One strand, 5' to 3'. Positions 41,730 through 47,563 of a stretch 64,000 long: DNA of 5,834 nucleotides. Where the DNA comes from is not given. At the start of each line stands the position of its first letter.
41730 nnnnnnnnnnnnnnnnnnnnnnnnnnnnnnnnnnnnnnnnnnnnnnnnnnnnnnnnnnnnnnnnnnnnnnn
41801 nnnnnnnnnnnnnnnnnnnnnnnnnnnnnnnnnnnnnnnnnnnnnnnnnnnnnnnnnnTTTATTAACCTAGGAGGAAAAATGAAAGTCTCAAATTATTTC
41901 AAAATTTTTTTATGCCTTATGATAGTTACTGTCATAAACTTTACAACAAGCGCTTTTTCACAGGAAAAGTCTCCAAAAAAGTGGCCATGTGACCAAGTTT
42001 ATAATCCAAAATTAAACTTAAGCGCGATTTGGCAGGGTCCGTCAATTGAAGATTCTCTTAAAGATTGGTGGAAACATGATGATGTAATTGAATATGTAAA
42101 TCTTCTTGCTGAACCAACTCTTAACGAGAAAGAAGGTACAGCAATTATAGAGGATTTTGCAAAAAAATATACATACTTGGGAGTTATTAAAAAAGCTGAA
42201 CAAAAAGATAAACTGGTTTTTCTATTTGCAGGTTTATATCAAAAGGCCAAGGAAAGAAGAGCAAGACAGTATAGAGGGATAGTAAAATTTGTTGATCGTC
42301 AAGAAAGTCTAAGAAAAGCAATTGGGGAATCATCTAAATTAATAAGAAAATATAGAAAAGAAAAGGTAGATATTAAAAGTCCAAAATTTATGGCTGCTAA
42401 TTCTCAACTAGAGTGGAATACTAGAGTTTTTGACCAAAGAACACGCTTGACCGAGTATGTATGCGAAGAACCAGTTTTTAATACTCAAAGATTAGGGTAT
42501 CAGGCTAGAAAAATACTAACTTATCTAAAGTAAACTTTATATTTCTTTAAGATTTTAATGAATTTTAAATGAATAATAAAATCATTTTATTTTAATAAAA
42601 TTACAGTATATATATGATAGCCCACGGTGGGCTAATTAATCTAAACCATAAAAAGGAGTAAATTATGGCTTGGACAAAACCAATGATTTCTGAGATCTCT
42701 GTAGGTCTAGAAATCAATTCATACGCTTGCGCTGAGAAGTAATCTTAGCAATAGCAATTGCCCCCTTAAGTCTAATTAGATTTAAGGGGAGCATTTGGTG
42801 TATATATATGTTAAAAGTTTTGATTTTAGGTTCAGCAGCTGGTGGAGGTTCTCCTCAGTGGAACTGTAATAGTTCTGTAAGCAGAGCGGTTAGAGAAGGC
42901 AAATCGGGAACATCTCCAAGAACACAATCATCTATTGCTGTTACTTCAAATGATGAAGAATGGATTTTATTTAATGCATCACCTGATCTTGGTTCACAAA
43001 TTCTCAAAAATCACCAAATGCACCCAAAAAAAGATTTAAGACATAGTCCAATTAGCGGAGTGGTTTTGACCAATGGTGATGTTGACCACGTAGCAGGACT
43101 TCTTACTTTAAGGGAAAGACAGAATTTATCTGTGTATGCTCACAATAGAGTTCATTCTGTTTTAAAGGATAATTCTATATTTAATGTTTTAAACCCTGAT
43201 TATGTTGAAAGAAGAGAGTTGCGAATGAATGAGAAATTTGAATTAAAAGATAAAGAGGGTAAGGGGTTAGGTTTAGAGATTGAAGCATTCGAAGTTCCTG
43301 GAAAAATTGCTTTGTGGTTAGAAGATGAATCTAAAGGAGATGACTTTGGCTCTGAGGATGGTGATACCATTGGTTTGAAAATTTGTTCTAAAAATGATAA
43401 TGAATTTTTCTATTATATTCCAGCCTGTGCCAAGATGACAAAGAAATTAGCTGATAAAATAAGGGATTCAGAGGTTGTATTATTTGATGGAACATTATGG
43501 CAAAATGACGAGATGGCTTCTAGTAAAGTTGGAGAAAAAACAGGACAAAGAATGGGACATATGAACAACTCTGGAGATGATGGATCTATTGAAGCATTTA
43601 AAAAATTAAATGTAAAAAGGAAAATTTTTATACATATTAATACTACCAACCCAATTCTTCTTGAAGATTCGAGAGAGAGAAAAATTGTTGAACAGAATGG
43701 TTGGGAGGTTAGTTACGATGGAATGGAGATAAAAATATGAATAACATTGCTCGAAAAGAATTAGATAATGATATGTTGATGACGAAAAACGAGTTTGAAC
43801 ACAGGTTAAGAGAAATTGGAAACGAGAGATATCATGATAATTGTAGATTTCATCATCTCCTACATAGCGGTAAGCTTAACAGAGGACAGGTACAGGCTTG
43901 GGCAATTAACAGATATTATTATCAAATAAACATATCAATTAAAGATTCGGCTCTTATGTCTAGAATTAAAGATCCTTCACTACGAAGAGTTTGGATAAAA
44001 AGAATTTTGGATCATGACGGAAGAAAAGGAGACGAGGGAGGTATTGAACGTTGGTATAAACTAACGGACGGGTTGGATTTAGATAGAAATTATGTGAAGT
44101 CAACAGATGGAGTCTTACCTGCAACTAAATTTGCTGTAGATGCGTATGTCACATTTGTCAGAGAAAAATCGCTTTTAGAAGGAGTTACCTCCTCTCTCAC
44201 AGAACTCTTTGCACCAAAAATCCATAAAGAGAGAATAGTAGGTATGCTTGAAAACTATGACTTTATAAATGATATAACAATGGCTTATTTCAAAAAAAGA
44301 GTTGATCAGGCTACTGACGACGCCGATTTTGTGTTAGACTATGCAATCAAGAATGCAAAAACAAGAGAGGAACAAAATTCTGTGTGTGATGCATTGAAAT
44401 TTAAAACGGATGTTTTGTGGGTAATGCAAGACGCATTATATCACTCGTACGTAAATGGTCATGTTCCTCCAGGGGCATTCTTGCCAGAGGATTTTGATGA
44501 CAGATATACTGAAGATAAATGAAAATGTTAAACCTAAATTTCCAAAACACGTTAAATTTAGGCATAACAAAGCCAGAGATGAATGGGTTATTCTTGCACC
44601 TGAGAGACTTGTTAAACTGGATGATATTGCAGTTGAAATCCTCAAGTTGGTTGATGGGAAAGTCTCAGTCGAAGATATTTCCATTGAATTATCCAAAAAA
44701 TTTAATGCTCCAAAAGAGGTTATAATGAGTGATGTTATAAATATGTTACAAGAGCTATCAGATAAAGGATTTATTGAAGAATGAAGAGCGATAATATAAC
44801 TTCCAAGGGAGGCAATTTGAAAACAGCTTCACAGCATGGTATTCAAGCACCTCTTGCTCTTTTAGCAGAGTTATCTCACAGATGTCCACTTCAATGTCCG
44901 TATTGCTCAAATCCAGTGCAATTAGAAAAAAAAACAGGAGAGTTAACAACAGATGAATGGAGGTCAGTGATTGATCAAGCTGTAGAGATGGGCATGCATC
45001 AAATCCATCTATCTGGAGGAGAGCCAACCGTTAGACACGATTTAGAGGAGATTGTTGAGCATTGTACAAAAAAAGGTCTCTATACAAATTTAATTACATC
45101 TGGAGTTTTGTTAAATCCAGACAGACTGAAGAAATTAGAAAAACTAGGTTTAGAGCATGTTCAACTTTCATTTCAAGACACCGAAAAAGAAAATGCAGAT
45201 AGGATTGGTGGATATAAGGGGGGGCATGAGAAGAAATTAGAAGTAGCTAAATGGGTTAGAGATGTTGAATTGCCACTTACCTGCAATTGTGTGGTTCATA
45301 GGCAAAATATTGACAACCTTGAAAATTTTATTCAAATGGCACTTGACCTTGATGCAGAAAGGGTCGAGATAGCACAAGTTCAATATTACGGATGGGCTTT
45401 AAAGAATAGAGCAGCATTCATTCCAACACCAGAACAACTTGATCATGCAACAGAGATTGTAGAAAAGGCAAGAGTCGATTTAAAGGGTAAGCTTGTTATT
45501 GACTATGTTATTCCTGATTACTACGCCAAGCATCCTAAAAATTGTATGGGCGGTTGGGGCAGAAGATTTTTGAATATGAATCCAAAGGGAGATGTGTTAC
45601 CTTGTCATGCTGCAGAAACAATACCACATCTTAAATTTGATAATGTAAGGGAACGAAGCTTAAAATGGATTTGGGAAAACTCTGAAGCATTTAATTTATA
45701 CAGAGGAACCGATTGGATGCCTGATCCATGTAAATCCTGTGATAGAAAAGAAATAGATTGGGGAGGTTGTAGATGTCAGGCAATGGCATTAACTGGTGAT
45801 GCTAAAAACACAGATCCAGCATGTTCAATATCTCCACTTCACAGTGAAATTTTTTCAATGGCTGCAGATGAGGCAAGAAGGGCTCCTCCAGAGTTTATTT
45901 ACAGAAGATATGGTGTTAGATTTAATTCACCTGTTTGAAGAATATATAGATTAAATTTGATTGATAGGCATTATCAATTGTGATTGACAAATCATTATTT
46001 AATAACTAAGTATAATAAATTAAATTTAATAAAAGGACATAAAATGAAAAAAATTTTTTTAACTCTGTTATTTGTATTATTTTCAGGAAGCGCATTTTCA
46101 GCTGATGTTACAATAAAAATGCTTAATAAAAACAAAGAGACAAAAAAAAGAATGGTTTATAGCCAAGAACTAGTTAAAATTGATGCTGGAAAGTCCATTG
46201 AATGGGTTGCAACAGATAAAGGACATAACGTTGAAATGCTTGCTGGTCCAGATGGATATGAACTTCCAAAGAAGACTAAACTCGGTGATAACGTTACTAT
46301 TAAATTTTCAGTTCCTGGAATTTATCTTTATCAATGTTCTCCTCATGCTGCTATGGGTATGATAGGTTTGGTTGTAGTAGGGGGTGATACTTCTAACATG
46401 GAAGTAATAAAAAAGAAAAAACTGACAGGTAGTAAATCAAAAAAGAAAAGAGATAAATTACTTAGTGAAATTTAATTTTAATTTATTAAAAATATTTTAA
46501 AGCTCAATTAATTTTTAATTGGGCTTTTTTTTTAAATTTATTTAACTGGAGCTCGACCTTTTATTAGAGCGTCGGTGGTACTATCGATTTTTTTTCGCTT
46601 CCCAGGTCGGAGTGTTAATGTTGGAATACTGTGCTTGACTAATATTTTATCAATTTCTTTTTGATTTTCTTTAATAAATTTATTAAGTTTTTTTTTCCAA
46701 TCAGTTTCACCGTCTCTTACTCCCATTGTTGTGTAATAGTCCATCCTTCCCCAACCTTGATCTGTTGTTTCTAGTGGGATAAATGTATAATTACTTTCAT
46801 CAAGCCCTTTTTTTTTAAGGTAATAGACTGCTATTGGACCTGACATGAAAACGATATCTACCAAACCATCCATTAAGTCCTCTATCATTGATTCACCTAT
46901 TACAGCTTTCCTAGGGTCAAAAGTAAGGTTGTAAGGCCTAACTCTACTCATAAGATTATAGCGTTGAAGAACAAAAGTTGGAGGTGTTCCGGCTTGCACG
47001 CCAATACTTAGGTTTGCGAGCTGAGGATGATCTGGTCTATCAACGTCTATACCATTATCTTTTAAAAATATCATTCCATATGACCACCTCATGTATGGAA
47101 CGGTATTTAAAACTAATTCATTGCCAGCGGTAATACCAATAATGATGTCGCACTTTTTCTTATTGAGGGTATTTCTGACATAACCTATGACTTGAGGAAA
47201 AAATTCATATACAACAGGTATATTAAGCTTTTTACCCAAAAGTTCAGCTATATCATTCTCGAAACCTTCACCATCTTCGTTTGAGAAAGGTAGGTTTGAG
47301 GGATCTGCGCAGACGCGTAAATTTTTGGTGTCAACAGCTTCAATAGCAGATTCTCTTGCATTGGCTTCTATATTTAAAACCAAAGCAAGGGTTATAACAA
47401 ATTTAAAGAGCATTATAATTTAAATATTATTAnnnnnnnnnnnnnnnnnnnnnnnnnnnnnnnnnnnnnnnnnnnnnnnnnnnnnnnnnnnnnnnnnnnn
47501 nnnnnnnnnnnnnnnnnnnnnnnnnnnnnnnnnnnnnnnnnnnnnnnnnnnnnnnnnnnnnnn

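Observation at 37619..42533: Lanthanide-uptake-type ABC module (pedA1A2BC / lutABEF gene order) with no outer-membrane receptor or lanmodulin, extended by two secreted unknowns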

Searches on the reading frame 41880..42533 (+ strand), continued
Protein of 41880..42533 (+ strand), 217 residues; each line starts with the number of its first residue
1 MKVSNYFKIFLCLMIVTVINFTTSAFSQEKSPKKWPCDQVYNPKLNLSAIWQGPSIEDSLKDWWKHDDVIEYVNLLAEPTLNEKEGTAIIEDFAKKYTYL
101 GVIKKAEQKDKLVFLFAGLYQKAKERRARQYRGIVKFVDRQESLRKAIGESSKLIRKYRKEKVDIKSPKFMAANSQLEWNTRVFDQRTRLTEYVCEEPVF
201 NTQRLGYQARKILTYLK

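Call 58: search_protein_families(library=pfam, alignment_id=A5, max_evalue=1)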
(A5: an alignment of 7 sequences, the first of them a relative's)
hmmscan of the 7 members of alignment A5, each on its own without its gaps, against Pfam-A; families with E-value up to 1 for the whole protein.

A. member 1, L085:5956-6399:- (147 aa): 1 family
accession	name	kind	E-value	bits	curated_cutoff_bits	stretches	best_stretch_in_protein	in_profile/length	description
PF18067.7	Lipase_C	-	0.21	12.7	27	1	55-87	53-85/96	Lipase C-terminal domain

B. families by the number of members that match (of 7 scanned): 8 families
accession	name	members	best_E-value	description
PF13473.12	Cupredoxin_1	2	0.00099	Cupredoxin-like domain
PF10622.14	Ehbp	1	0.016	Energy-converting hydrogenase B subunit P (EhbP)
PF20352.3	DUF6647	1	0.067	Domain of unknown function (DUF6647)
PF15753.10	BLOC1S3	1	0.085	Biogenesis of lysosome-related organelles complex 1 subunit 3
PF05345.18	He_PIG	1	0.09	Putative Ig domain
PF11589.14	DUF3244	1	0.1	Domain of unknown function (DUF3244)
PF18166.6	pP_pnuc_2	1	0.15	Predicted pPIWI-associating nuclease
PF18067.7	Lipase_C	1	0.21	Lipase C-terminal domain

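Call 60: find_homologous_proteins(query=A6, max_evalue=0.001)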
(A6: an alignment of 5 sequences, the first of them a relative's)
Query A6 (5 sequences) (147 aa, profile of the alignment): 1540 proteins with E <= 0.001 among 8000 candidates; the best 120 are listed.
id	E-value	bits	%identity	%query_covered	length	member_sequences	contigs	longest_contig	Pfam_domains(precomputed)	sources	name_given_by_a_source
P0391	1.2e-60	222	30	65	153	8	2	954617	-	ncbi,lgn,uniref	ncbi:hypothetical protein [Mesorhizobium sp. KR2-14]|uniref:hypothetical protein n=1 Tax=Mesorhizobi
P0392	4.6e-60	220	34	61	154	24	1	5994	-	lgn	-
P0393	9.3e-60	219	36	61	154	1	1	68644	-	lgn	-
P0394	3.9e-59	217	36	61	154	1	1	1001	-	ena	-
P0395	1.1e-58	215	36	61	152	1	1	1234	-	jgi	jgi:hypothetical protein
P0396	4.4e-58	213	34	61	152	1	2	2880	-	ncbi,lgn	-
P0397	9.5e-58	212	36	61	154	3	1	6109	-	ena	-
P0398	6.2e-57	210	34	61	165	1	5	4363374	-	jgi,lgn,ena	jgi:hypothetical protein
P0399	8.2e-57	209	37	61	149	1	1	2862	-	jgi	jgi:hypothetical protein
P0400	1.1e-56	209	33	61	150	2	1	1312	-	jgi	jgi:hypothetical protein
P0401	1.4e-56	208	36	61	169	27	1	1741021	-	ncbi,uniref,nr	ncbi:hypothetical protein [Mesorhizobium sp. DCY119]|uniref:hypothetical protein n=1 Tax=Mesorhizobi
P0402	1.4e-56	208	29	100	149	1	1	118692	-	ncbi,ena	-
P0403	1.8e-56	208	33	62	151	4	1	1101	-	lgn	-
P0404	1.2e-55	205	34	61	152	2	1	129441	-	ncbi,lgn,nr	ncbi:hypothetical protein XW59_027945 [Aquamicrobium sp. LC103]|nr:hypothetical protein XW59_027945 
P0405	1.4e-55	205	98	100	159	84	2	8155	-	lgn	-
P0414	6.5e-55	203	38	52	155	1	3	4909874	-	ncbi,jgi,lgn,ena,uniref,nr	ncbi:hypothetical protein QTA58_12670 [Neorhizobium sp. CSC1952]|uniref:Copper-binding protein n=1 T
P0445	2.0e-53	198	30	85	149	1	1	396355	-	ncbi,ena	-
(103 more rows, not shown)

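Call 71: search_protein_families(library=pfam, proteins=[L008:372-2900:-, L008:2958-4331:-, L008:4525-5145:+, L008:5175-6020:+, L008:9956-10567:+, L008:10709-11284:-, L085:9427-9972:-], max_evalue=0.0001)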
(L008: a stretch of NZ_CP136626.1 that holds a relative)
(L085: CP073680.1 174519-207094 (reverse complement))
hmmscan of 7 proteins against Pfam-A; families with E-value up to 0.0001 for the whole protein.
L008:372-2900:- (842 aa): 2 families
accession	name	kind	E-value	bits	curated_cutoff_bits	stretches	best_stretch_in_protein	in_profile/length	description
PF00593.30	TonB_dep_Rec_b-barrel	-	6.6e-49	168.4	27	1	424-793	110-436/436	TonB dependent receptor-like, beta-barrel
PF07715.20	Plug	-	8e-16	58.9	23.9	1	115-227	2-107/107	TonB-dependent Receptor Plug Domain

L008:2958-4331:- (457 aa): 3 families
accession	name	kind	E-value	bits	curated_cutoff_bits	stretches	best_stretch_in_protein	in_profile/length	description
PF07730.19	HisKA_3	-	3e-13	50.6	24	1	246-315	1-67/68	Histidine kinase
PF02518.31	HATPase_c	-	2.4e-09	38.1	26.4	1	359-453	5-109/111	Histidine kinase-, DNA gyrase B-, and HSP90-like ATPase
PF00672.30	HAMP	-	1.5e-07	32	25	1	176-225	2-51/53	HAMP domain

L008:4525-5145:+ (206 aa): 2 families
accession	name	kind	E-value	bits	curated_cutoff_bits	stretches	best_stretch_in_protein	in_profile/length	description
PF00072.30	Response_reg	-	4.1e-26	91.8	30.2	1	3-114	1-111/111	Response regulator receiver domain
PF00196.25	GerE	-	7.7e-10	38.7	23.5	1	145-200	2-57/57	Bacterial regulatory proteins, luxR family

L008:5175-6020:+ (281 aa): 2 families
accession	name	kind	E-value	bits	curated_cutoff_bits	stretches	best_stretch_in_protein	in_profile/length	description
PF00756.26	Esterase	-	4.5e-58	197.4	22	1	23-273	1-250/251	Putative esterase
PF12146.15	Hydrolase_4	-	7.6e-06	25.8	27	1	143-195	77-132/239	Serine aminopeptidase, S33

L008:9956-10567:+ (203 aa): 0 families

L008:10709-11284:- (191 aa): 1 family
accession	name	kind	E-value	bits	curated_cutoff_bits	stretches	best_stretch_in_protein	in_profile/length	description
PF00581.25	Rhodanese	-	3e-05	24.8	22.2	1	93-169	30-101/102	Rhodanese-like domain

L085:9427-9972:- (181 aa): 1 family
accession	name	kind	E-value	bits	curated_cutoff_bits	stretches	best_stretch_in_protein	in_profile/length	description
PF00581.25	Rhodanese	-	2.5e-05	25.1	22.2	1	89-166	29-101/102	Rhodanese-like domain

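Call 73: find_encoding_contigs(protein=P0402, flank=10000, max_places=1)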
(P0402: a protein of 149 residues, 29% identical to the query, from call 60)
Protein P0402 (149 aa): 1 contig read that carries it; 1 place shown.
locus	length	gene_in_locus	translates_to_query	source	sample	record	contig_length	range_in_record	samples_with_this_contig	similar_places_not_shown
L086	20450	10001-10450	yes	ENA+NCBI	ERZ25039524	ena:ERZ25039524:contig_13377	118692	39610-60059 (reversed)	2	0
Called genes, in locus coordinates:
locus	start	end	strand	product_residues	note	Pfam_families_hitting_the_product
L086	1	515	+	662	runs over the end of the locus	PF00106:adh_short (weak), PF01073:3Beta_HSD, PF01370:Epimerase, PF02719:Polysacc_synt_2, PF04321:RmlD_sub_bind, PF16363:GDP_Man_Dehyd, PF13561:adh_short_C2 (weak)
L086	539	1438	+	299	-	PF00753:Lactamase_B, PF12706:Lactamase_B_2 (weak), PF17778:WHD_BLACT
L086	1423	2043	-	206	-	PF07386:DUF1499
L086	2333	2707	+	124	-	-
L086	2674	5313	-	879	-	PF01326:PPDK_N, PF00391:PEP-utilizers, PF02896:PEP-utilizers_C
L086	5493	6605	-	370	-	PF08240:ADH_N, PF00107:ADH_zinc_N, PF13602:ADH_zinc_N_2 (weak)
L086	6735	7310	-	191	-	PF04828:GFA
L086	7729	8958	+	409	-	PF13458:Peripla_BP_6, PF01094:ANF_receptor (weak)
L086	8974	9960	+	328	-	-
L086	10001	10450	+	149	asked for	-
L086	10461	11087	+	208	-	PF00005:ABC_tran, PF13304:AAA_21 (faint)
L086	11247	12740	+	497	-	PF01061:ABC2_membrane, PF12679:ABC2_membrane_2 (weak), PF12698:ABC2_membrane_3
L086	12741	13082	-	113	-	PF00034:Cytochrom_C (weak)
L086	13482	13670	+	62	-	-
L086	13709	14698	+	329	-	PF12974:Phosphonate-bd (weak), PF09084:NMT1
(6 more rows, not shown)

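Call 74: find_encoding_contigs(protein=P0414, flank=10000, max_places=1)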
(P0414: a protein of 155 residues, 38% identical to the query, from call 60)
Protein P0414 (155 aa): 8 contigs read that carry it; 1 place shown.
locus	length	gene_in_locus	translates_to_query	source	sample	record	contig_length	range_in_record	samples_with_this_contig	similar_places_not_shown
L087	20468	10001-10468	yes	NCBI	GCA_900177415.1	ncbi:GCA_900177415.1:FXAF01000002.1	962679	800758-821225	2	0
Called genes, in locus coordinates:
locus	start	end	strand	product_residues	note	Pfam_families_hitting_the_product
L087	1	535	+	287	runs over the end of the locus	PF01874:CitG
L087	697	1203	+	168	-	PF08714:Fae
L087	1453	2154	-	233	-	PF00977:His_biosynth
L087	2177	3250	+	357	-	PF01968:Hydantoinase_A (weak)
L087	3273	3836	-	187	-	PF04289:DUF447_N, PF20766:DUF447_C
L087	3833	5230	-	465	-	PF20123:DUF6513, PF14251:PterinBD-DUF4346 (weak)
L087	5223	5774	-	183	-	PF02441:Flavoprotein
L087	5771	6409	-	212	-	PF00696:AA_kinase (weak)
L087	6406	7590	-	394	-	PF04476:4HFCP_synth, PF02152:FolB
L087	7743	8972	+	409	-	PF13458:Peripla_BP_6, PF01094:ANF_receptor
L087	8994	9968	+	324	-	-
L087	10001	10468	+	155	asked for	-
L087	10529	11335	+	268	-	PF00005:ABC_tran, PF13304:AAA_21 (faint)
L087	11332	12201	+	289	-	PF01061:ABC2_membrane, PF12679:ABC2_membrane_2, PF12698:ABC2_membrane_3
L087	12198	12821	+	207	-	-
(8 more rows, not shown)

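Call 75: find_encoding_contigs(protein=P0445, flank=10000, max_places=1)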
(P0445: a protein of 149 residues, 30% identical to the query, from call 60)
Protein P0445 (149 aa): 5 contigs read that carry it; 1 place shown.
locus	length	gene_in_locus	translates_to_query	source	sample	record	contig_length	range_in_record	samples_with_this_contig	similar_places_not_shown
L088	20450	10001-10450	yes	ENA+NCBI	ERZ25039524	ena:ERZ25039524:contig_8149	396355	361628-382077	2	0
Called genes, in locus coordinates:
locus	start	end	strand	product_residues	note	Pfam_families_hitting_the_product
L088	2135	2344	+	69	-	-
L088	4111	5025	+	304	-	PF00561:Abhydrolase_1, PF12146:Hydrolase_4, PF12697:Abhydrolase_6, PF00561:Abhydrolase_1 (weak)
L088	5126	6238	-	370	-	PF08240:ADH_N, PF00107:ADH_zinc_N, PF13602:ADH_zinc_N_2 (weak)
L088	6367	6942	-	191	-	PF04828:GFA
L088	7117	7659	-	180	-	PF11684:DUF3280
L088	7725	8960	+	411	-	PF13458:Peripla_BP_6, PF01094:ANF_receptor (weak)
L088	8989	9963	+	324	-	-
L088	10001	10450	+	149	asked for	-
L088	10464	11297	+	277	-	PF00005:ABC_tran, PF13304:AAA_21 (faint)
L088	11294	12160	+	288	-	PF12679:ABC2_membrane_2, PF01061:ABC2_membrane, PF12698:ABC2_membrane_3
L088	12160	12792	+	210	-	-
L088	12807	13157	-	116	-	PF00034:Cytochrom_C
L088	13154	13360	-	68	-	-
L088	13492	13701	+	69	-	-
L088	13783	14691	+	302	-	PF00753:Lactamase_B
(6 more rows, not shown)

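Call 77: get_annotated_region(hit=H1, flank=12000)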
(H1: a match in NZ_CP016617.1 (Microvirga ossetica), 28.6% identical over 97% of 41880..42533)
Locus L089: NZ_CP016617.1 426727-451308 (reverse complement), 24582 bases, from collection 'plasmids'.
description: Microvirga ossetica strain V5/3m plasmid unnamed1, complete sequence
organism: Microvirga ossetica (NCBI taxid 1882682)
taxonomy: Bacteria; Pseudomonadota; Alphaproteobacteria; Hyphomicrobiales; Methylobacteriaceae; Microvirga; Microvirga ossetica
host: -; source: Vicia alpestris,cell culture,nodules; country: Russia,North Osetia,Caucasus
typing (MOB-suite, as given by PLSDB): non-mobilizable
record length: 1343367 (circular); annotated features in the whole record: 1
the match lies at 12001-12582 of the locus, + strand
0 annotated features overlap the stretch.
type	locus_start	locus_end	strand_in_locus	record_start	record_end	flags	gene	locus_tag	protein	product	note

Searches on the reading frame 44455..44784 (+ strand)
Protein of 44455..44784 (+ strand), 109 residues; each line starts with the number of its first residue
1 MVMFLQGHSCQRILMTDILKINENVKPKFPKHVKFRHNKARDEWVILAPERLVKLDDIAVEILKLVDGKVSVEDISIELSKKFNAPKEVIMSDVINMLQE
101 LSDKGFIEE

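Call 84: search_protein_families(library=pfam, proteins=[window:44455-44784:+], max_evalue=0.0001)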
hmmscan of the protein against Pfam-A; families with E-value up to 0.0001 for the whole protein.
window:44455-44784:+ (109 aa): 1 family
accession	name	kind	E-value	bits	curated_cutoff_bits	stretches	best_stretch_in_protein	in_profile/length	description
PF05402.18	PqqD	-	2.1e-15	57.2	23.4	1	43-107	1-67/67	Coenzyme PQQ synthesis protein D (PqqD)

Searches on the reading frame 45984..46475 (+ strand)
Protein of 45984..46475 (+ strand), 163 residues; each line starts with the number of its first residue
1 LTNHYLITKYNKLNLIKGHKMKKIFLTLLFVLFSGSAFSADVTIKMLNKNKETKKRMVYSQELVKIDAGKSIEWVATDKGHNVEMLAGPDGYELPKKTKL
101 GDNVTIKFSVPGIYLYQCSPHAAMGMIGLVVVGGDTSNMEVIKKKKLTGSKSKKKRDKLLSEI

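Call 22: search_protein_families(library=pfam, proteins=[window:45984-46475:+], max_evalue=0.00001)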
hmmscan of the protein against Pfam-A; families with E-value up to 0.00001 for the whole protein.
window:45984-46475:+ (163 aa): 1 family
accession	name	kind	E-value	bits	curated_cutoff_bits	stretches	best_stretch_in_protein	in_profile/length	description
PF00127.26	Copper-bind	-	4.7e-15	56.2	21.2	1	50-132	5-98/99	Copper binding proteins, plastocyanin/azurin family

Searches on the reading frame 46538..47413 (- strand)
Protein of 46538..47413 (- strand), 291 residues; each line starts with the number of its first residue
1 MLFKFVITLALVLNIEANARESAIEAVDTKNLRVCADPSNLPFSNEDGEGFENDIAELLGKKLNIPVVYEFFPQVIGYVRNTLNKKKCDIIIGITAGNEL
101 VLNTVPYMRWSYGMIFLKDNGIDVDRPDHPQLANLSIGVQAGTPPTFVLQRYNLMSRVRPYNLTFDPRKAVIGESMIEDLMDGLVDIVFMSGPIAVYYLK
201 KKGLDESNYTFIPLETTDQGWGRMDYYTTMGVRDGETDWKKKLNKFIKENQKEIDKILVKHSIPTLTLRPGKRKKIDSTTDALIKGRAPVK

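Call 22: search_protein_families(library=pfam, proteins=[window:46538-47413:-], max_evalue=0.00001)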
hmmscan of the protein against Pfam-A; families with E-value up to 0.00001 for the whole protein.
window:46538-47413:- (291 aa): 1 family
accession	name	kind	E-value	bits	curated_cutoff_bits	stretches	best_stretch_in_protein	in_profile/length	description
PF00497.25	SBP_bac_3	-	6.7e-11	42.5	26.4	1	32-259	1-127/132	Bacterial extracellular solute-binding proteins, family 3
